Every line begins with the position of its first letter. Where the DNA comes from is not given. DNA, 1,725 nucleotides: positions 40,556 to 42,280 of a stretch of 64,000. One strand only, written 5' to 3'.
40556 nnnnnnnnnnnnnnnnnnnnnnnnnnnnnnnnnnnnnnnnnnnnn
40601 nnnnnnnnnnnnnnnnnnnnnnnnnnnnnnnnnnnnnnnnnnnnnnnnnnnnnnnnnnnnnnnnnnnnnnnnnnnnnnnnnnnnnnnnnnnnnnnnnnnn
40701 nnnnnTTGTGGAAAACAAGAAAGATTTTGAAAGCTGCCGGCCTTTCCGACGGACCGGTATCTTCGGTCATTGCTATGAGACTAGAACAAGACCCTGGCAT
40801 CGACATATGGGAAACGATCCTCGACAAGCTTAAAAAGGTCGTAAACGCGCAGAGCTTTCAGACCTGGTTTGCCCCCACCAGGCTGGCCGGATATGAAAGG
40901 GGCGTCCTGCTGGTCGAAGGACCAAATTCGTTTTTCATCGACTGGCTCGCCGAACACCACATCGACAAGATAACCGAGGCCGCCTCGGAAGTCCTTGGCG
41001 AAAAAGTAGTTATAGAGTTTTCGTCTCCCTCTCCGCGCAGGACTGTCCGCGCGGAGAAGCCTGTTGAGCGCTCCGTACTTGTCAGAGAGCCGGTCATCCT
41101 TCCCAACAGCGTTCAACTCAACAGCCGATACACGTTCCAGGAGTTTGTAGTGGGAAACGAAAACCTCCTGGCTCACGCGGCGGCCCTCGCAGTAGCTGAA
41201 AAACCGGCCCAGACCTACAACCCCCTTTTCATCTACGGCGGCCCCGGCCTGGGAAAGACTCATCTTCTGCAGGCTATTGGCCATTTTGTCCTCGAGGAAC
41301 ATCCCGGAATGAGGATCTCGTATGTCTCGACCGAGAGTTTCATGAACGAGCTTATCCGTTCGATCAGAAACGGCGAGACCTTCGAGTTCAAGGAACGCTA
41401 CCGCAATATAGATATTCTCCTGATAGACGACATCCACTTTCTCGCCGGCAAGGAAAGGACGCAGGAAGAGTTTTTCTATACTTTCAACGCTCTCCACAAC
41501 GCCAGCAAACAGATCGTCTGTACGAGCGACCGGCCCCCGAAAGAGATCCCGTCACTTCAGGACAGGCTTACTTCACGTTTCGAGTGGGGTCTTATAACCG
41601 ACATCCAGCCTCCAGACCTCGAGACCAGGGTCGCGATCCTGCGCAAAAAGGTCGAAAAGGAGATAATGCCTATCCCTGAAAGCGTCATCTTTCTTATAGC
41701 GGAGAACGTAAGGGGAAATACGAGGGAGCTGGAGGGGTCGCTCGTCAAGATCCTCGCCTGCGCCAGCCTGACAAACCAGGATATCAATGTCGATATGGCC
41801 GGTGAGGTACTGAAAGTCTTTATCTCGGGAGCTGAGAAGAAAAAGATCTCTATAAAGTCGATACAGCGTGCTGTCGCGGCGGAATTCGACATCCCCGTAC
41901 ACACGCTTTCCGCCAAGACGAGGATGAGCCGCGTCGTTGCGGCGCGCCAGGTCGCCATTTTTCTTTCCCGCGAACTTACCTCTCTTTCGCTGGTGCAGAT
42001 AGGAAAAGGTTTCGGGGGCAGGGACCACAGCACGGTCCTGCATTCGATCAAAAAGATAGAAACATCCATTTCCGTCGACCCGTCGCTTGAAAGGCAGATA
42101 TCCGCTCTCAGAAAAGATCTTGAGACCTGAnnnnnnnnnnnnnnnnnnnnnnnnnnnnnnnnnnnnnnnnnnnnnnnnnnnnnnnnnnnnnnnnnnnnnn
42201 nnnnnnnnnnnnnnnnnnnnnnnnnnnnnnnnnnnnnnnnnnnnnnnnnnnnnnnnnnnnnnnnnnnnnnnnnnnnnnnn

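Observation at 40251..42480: Bipartite oriC flanking dnaA, with a consensus-box palindrome overlapping the annotated TTG start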

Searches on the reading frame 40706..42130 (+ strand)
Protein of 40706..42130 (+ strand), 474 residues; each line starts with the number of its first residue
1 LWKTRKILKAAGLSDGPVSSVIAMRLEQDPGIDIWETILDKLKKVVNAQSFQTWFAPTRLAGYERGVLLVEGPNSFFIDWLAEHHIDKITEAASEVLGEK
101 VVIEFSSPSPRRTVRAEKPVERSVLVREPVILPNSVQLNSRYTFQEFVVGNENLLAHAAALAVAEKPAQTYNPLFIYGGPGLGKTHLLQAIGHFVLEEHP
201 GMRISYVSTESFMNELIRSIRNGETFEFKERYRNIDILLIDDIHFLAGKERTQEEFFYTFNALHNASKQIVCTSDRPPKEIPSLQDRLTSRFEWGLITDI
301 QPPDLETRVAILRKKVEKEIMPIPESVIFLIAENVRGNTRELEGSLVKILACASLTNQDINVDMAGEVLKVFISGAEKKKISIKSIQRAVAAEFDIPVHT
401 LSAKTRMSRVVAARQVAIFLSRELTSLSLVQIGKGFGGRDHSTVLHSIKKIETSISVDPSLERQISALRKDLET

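Call 8: search_protein_families(library=pfam, proteins=[window:40706-42130:+])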
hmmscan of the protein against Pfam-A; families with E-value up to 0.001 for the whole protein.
window:40706-42130:+ (474 aa): 7 families
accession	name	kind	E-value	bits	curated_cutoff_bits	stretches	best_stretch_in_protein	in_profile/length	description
PF00308.24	Bac_DnaA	-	4.4e-71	238.7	23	1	138-299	1-162/162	Bacterial DnaA ATPAse domain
PF08299.17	Bac_DnaA_C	-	2.4e-24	85.6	31.5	1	383-451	1-69/69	Bacterial dnaA protein helix-turn-helix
PF11638.13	DnaA_N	-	1.5e-17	63.5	24.6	1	34-94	3-64/65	DnaA N-terminal domain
PF01695.23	IstB_IS21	-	4.2e-10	40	24.1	1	174-277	95-195/238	IstB-like ATP binding protein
PF00004.35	AAA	-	7.7e-08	33.3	21.2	1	175-293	2-128/131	ATPase family associated with various cellular activities (AAA)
PF13401.12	AAA_22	-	0.00025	21.8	27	0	172-265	6-109/130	AAA domain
PF05496.18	RuvB_N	-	0.00061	20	27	0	156-259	18-106/159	Holliday junction DNA helicase RuvB P-loop domain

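Call 10: find_related_loci(query=window:40775-42130:+, collection=genome_contigs, flank=3000)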
Query window:40775-42130:+ (451 aa) in genome_contigs; peptide patterns used: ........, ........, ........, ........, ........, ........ (x = any residue, [..] = any of these).
90 stretches matched a pattern; 12 encode a relative of the query (tblastn E <= 1e-3); 12 distinct loci.
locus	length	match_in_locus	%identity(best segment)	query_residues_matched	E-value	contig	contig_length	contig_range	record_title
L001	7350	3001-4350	82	1-450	0e+0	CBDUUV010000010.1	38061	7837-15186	MAG TPA_asm: uncultured bacterium isolate SRR22302361_binner13_Refined_86 genome assembly, contig: ERZ25748748.229, whol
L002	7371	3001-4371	50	10-445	1e-145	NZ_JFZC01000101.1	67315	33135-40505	Sporolactobacillus terrae DSM 11697 contig000101, whole genome shotgun sequence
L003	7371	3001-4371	49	10-445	1e-144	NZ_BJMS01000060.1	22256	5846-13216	Sporolactobacillus inulinus strain NBRC 13595 sequence060, whole genome shotgun sequence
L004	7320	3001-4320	69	11-449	0e+0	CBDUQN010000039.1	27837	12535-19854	MAG TPA_asm: uncultured bacterium isolate SRR22302361_binner12_Refined_26 genome assembly, contig: ERZ25748748.540, whol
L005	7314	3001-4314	48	10-442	3e-137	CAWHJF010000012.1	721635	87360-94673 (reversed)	MAG: uncultured Sporolactobacillaceae bacterium isolate MFD02923.bin.1.160 genome assembly, contig: contig_6325, whole g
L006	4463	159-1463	49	10-447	7e-130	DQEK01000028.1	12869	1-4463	MAG TPA_asm: Acidobacteria bacterium isolate UBA9620 contig_18716, whole genome shotgun sequence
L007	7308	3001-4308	44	10-445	1e-111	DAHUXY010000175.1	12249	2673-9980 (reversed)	MAG TPA_asm: Vulcanimicrobiota bacterium isolate clean1659 k141_383088, whole genome shotgun sequence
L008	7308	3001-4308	44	6-447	2e-111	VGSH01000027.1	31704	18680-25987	MAG: Deltaproteobacteria bacterium isolate K_DeepCast_150m_m1_356 K_DeepCast_150m_m1_356_Ga0194126_10002232, whole genom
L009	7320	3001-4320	45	6-445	1e-117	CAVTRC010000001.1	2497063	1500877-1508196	MAG: Candidatus Eremiobacteria bacterium isolate MFD09603.bin.1.169 genome assembly, contig: contig_1674, whole genome s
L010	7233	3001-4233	35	10-438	1e-84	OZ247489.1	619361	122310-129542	MAG: Rickettsiales bacterium isolate ebbdf594-9b4f-40d1-8aad-1962022aa814 genome assembly, chromosome: 1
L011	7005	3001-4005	43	115-451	6e-82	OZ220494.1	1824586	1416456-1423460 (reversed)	MAG: Bdellovibrionales bacterium isolate 95f108ca-4012-4f55-a596-77f5f94b2342 genome assembly, chromosome: 1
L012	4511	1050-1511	26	151-304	1e-4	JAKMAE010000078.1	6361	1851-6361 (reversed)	MAG: Vulcanisaeta sp. isolate CP.2020.15m.Bin.6 NODE_425_length_6361, whole genome shotgun sequence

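Call 15: find_related_loci(query=window:40775-42130:+, collection=metagenome_contigs, flank=2500)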
Query window:40775-42130:+ (451 aa) in metagenome_contigs; peptide patterns used: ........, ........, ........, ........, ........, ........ (x = any residue, [..] = any of these).
199 stretches matched a pattern; 14 encode a relative of the query (tblastn E <= 1e-3); 14 distinct loci.
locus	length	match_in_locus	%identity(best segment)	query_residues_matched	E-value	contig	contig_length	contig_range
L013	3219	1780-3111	54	6-449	2e-167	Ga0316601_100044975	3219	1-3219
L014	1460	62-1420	54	4-449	5e-173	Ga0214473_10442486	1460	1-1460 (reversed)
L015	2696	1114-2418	48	10-447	1e-132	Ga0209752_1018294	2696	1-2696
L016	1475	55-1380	46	10-446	1e-133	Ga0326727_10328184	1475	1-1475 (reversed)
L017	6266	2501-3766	45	12-445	7e-122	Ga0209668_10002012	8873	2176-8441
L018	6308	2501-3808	43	10-445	1e-111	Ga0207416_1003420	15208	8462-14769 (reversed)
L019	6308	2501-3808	44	6-447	2e-111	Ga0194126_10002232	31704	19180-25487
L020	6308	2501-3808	44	6-447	2e-111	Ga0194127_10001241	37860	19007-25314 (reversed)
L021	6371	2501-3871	40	12-450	3e-105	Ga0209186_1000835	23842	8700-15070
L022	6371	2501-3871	39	12-450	1e-103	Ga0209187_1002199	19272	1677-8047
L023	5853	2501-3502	45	115-449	3e-90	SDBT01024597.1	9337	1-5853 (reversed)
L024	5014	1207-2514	43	10-445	2e-111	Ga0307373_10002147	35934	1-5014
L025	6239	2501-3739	38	11-429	4e-80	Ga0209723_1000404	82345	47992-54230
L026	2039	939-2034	55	6-371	7e-108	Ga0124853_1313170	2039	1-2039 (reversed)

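Call 16: find_homologous_proteins(query=window:40775-42130:+, max_evalue=1e-50)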
Query window:40775-42130:+ (451 aa): 8000 proteins with E <= 1e-50 among 8000 candidates; the best 120 are listed.
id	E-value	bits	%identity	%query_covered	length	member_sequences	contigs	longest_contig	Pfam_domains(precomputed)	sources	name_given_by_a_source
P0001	1.0e-293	992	100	100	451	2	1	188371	PF11638.14,PF01695.24,PF00308.25,PF08299.18,PF00004.36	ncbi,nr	ncbi:MAG: chromosomal replication initiator protein DnaA [Candidatus Krumholzibacteriota bacterium]|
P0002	2.1e-251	852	84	100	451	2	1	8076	PF11638.14,PF01695.24,PF00308.25,PF08299.18,PF00004.36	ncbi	-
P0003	2.0e-250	849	85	98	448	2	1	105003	PF11638.14,PF01695.24,PF00308.25,PF08299.18,PF00004.36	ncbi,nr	ncbi:MAG: chromosomal replication initiator protein DnaA [Candidatus Krumholzibacteriota bacterium]|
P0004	6.9e-242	821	82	100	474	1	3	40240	PF11638.14,PF01695.24,PF00308.25,PF08299.18,PF00004.36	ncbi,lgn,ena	-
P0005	2.2e-218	743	75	97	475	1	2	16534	PF11638.14,PF01695.24,PF00308.25,PF08299.18,PF00004.36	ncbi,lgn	-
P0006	3.7e-216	736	74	100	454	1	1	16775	PF11638.14,PF01695.24,PF00308.25,PF08299.18,PF00004.36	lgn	-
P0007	7.2e-214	729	72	100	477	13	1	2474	PF11638.14,PF01695.24,PF00308.25,PF08299.18,PF00004.36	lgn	-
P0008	1.9e-207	707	71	98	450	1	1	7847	PF11638.14,PF01695.24,PF00308.25,PF08299.18,PF00004.36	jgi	jgi:chromosomal replication initiator protein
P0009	4.7e-207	706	71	98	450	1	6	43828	PF11638.14,PF01695.24,PF00308.25,PF08299.18,PF00004.36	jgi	jgi:chromosomal replication initiator protein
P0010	1.5e-205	701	70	98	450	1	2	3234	PF11638.14,PF01695.24,PF00308.25,PF08299.18,PF00004.36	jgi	jgi:chromosomal replication initiator protein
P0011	2.1e-205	701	70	98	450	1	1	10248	PF11638.14,PF01695.24,PF00308.25,PF08299.18,PF00004.36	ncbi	-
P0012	2.1e-205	701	70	98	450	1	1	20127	PF11638.14,PF01695.24,PF00308.25,PF08299.18,PF00004.36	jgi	jgi:chromosomal replication initiator protein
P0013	2.9e-205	700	70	98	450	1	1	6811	PF11638.14,PF01695.24,PF00308.25,PF08299.18,PF00004.36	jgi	jgi:chromosomal replication initiator protein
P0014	8.7e-205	699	71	98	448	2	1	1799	PF11638.14,PF01695.24,PF00308.25,PF08299.18,PF00004.36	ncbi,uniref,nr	ncbi:MAG TPA: chromosomal replication initiator protein DnaA [Candidatus Eisenbacteria bacterium]|un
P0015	2.0e-203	694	71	98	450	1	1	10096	PF11638.14,PF01695.24,PF00308.25,PF08299.18,PF00004.36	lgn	-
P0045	4.0e-193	660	67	98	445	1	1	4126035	PF11638.14,PF01695.24,PF00308.25,PF08299.18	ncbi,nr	ncbi:MAG: chromosomal replication initiator protein DnaA [bacterium]|nr:MAG: chromosomal replication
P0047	1.0e-192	659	69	97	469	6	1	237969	PF11638.14,PF01695.24,PF00308.25,PF08299.18,PF00004.36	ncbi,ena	-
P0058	2.4e-188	644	66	97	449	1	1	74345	PF11638.14,PF01695.24,PF00308.25,PF08299.18,PF00004.36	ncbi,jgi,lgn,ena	ncbi:MAG: chromosomal replication initiator protein DnaA [Candidatus Krumholzibacteriia bacterium]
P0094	5.4e-178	610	63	97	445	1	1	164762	PF11638.14,PF01695.24,PF00308.25,PF08299.18,PF00004.36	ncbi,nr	ncbi:MAG: chromosomal replication initiator protein DnaA [Candidatus Krumholzibacteriota bacterium]|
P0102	3.9e-176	604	62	98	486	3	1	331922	PF11638.14,PF01695.24,PF00308.25,PF08299.18,PF00004.36,PF13401.13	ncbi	-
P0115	3.7e-174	598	60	97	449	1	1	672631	PF11638.14,PF01695.24,PF00308.25,PF08299.18,PF00004.36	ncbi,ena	-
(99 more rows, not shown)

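Call 18: find_encoding_contigs(protein=P0003, flank=2500, max_places=1)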
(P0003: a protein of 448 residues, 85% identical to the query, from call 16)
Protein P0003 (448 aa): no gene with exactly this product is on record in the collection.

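Call 19: find_encoding_contigs(protein=P0002, flank=2500, max_places=1)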
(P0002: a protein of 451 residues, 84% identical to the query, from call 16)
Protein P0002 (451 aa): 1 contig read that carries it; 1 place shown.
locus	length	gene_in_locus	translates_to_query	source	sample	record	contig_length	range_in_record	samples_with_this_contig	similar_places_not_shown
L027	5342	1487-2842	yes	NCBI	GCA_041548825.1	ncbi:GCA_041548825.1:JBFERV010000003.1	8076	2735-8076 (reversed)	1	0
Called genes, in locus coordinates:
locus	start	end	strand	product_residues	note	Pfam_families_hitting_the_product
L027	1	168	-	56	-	?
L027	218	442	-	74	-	PF01809:YidD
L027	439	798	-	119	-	PF00825:Ribonuclease_P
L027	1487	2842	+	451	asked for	PF11638:DnaA_N, PF01695:IstB_IS21, PF00308:Bac_DnaA, PF00004:AAA (weak), PF08299:Bac_DnaA_C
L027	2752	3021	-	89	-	-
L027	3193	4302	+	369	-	PF00712:DNA_pol3_beta, PF02767:DNA_pol3_beta_2, PF02768:DNA_pol3_beta_3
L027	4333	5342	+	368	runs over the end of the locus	PF02463:SMC_N, PF13175:AAA_15, PF13476:AAA_23, PF13304:AAA_21 (faint)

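Call 20: find_encoding_contigs(protein=P0005, flank=2500, max_places=1)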
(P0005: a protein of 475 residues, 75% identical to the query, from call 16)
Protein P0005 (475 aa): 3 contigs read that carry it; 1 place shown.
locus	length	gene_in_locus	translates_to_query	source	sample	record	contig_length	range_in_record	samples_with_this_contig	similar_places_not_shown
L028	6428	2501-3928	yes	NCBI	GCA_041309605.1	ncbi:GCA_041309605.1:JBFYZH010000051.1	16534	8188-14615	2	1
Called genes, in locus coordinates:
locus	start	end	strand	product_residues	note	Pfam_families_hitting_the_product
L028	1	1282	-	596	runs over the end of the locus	PF14849:YidC_periplas, PF02096:60KD_IMP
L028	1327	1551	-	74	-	PF01809:YidD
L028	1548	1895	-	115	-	PF00825:Ribonuclease_P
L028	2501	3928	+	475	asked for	PF11638:DnaA_N, PF00308:Bac_DnaA, PF01695:IstB_IS21, PF00004:AAA, PF08299:Bac_DnaA_C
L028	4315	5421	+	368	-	PF00712:DNA_pol3_beta, PF02767:DNA_pol3_beta_2, PF02768:DNA_pol3_beta_3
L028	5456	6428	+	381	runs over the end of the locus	PF02463:SMC_N, PF13175:AAA_15 (weak), PF13304:AAA_21 (faint)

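Call 21: find_encoding_contigs(protein=P0006, flank=2500, max_places=1)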
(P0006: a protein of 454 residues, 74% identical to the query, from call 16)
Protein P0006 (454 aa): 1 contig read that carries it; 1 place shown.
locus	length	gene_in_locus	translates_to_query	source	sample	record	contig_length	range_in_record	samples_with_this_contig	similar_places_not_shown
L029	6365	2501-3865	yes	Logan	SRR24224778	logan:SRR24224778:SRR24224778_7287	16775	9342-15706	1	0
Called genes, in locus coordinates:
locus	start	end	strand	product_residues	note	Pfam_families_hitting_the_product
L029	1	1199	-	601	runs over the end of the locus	PF14849:YidC_periplas, PF02096:60KD_IMP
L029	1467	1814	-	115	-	PF00825:Ribonuclease_P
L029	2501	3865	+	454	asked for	PF11638:DnaA_N, PF00308:Bac_DnaA, PF01695:IstB_IS21, PF00004:AAA, PF08299:Bac_DnaA_C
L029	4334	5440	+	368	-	PF00712:DNA_pol3_beta, PF02767:DNA_pol3_beta_2, PF02768:DNA_pol3_beta_3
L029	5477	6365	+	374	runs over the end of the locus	PF02463:SMC_N, PF13175:AAA_15 (weak), PF13476:AAA_23, PF13304:AAA_21 (faint)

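Call 22: find_encoding_contigs(protein=P0009, flank=2500, max_places=1)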
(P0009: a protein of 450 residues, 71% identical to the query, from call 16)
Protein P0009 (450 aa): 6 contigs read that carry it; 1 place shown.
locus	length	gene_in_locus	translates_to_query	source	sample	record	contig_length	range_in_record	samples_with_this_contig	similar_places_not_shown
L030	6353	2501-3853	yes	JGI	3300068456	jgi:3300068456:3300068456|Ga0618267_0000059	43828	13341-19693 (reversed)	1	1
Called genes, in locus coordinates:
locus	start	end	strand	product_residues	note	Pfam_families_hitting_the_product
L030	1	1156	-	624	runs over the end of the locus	PF14849:YidC_periplas, PF02096:60KD_IMP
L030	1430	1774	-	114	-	PF00825:Ribonuclease_P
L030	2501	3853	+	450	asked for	PF11638:DnaA_N, PF01695:IstB_IS21, PF00308:Bac_DnaA, PF00004:AAA (weak), PF08299:Bac_DnaA_C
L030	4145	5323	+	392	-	PF00712:DNA_pol3_beta, PF02767:DNA_pol3_beta_2, PF02768:DNA_pol3_beta_3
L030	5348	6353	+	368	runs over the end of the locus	PF02463:SMC_N, PF13175:AAA_15, PF13476:AAA_23 (weak)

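Call 23: find_encoding_contigs(protein=P0045, flank=10000, max_places=1)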
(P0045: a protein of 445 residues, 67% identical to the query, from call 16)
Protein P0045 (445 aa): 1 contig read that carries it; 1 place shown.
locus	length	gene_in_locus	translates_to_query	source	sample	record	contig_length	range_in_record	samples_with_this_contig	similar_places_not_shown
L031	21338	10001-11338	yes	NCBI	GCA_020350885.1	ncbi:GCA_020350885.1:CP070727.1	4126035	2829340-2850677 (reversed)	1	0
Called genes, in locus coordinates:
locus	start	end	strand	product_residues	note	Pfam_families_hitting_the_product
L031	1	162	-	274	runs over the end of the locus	PF00142:Fer4_NifH (weak), PF01656:CbiA, PF02374:ArsA_ATPase (weak), PF06564:CBP_BcsQ, PF09140:MipZ (faint), PF10609:ParA (weak), PF13614:AAA_31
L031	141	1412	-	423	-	PF00801:PKD (weak), PF05048:NosD (weak), PF13229:Beta_helix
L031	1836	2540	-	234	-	PF02527:GidB, PF05175:MTS (weak)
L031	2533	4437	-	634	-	PF01134:GIDA, PF07992:Pyr_redox_2 (weak), PF12831:FAD_oxidored (weak), PF21680:GIDA_C_1st, PF13932:SAM_GIDA_C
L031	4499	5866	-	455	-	PF10396:TrmE_N, PF12631:MnmE_helical, PF01926:MMR_HSR1, PF02421:FeoB_N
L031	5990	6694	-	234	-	PF14804:Jag_N, PF13083:KH_KhpA-B, PF01424:R3H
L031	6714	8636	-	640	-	PF14849:YidC_periplas, PF02096:60KD_IMP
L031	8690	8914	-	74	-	PF01809:YidD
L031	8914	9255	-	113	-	PF00825:Ribonuclease_P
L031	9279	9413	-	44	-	PF00468:Ribosomal_L34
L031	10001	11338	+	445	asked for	PF11638:DnaA_N, PF01695:IstB_IS21, PF00308:Bac_DnaA, PF08299:Bac_DnaA_C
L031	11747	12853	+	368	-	PF00712:DNA_pol3_beta, PF02767:DNA_pol3_beta_2, PF02768:DNA_pol3_beta_3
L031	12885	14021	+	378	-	PF02463:SMC_N, PF13175:AAA_15, PF13476:AAA_23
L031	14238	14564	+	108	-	PF05258:DciA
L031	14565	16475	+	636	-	PF02518:HATPase_c, PF00204:DNA_gyraseB, PF01751:Toprim, PF00986:DNA_gyraseB_C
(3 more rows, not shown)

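Call 24: find_encoding_contigs(protein=P0047, flank=2500, max_places=1)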
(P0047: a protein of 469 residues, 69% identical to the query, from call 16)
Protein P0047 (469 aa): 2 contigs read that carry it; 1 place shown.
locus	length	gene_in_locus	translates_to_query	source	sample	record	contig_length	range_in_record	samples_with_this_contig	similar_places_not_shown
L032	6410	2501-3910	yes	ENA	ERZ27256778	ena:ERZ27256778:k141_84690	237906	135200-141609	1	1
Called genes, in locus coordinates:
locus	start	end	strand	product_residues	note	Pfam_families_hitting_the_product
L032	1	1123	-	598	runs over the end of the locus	PF14849:YidC_periplas, PF02096:60KD_IMP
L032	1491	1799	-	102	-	PF00825:Ribonuclease_P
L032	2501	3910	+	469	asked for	PF11638:DnaA_N, PF00308:Bac_DnaA, PF01695:IstB_IS21, PF00004:AAA (faint), PF08299:Bac_DnaA_C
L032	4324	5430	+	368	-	PF00712:DNA_pol3_beta, PF02767:DNA_pol3_beta_2, PF02768:DNA_pol3_beta_3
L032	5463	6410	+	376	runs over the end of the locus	PF02463:SMC_N, PF13175:AAA_15, PF13476:AAA_23, PF13304:AAA_21 (faint)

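Call 25: find_encoding_contigs(protein=P0058, flank=2500, max_places=1)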
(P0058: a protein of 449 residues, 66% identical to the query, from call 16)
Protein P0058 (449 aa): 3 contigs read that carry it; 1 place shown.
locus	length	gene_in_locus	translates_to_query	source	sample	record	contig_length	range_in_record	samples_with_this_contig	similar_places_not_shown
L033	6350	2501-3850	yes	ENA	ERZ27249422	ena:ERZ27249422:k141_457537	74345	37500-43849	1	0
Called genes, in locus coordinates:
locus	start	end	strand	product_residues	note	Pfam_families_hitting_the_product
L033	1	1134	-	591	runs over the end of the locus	PF14849:YidC_periplas, PF02096:60KD_IMP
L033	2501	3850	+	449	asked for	PF11638:DnaA_N, PF00308:Bac_DnaA, PF01695:IstB_IS21, PF00004:AAA (weak), PF08299:Bac_DnaA_C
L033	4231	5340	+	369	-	PF00712:DNA_pol3_beta, PF02767:DNA_pol3_beta_2, PF02768:DNA_pol3_beta_3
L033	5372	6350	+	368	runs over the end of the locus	PF02463:SMC_N, PF13175:AAA_15, PF13476:AAA_23, PF13304:AAA_21 (faint)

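Call 61: find_encoding_contigs(protein=P0094, flank=1500, max_places=1)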
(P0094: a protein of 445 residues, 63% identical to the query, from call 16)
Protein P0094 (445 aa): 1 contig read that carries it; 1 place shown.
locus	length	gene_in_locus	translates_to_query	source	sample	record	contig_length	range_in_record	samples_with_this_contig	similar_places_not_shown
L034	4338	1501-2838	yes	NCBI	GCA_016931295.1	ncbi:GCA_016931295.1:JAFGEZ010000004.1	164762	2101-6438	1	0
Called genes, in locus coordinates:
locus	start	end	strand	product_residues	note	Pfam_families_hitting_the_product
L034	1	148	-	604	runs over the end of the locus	PF14849:YidC_periplas, PF02096:60KD_IMP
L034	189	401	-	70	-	PF01809:YidD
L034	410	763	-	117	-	PF00825:Ribonuclease_P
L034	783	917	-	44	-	PF00468:Ribosomal_L34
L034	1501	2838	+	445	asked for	PF11638:DnaA_N, PF00308:Bac_DnaA, PF01695:IstB_IS21, PF00004:AAA (faint), PF08299:Bac_DnaA_C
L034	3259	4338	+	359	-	PF00712:DNA_pol3_beta, PF02767:DNA_pol3_beta_2, PF02768:DNA_pol3_beta_3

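Call 62: find_encoding_contigs(protein=P0115, flank=1500, max_places=1)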
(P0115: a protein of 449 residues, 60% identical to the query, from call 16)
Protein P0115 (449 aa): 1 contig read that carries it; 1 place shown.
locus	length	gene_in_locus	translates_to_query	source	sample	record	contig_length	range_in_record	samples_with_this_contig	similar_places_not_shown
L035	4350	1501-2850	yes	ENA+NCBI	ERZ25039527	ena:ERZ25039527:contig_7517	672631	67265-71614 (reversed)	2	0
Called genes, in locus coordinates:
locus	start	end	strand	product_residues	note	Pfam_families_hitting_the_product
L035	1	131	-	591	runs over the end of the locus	PF14849:YidC_periplas, PF02096:60KD_IMP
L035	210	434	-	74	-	PF01809:YidD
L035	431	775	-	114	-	PF00825:Ribonuclease_P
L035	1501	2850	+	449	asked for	PF11638:DnaA_N, PF00308:Bac_DnaA, PF01695:IstB_IS21, PF00004:AAA (faint), PF08299:Bac_DnaA_C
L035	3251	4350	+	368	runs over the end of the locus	PF00712:DNA_pol3_beta, PF02767:DNA_pol3_beta_2, PF02768:DNA_pol3_beta_3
